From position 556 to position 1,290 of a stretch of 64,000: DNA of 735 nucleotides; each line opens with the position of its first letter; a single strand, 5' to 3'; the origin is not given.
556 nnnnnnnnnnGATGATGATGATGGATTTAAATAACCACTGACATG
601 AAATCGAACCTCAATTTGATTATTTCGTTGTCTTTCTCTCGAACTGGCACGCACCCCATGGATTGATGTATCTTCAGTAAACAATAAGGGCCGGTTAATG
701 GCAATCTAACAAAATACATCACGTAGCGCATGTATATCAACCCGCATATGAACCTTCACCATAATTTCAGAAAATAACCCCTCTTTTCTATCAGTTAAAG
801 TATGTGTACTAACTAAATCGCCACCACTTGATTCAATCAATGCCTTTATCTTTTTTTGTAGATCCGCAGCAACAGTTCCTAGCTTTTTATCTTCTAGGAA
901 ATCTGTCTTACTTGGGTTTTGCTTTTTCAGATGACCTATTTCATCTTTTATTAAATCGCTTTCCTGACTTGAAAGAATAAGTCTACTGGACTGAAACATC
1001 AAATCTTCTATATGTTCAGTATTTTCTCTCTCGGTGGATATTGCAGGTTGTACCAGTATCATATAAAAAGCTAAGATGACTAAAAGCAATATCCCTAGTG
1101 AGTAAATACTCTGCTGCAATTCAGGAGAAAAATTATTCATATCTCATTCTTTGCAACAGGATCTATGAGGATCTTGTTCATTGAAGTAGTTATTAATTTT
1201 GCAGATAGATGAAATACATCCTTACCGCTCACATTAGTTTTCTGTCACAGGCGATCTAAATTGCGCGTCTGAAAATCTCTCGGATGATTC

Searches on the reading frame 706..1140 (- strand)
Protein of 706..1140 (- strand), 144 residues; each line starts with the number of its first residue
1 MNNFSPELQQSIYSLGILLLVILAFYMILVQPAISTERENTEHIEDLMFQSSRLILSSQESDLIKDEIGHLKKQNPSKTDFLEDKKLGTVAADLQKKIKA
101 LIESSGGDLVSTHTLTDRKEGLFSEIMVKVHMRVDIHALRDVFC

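Call 90: search_protein_families(library=pfam, proteins=[window:706-1140:-], max_evalue=0.01)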
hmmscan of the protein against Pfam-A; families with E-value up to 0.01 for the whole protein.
window:706-1140:- (144 aa): 1 family
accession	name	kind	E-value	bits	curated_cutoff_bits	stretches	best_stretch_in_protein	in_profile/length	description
PF10741.14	T2SSM_b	-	1.7e-09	38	21.7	1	77-142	2-67/111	Type II secretion system (T2SS), protein M subtype b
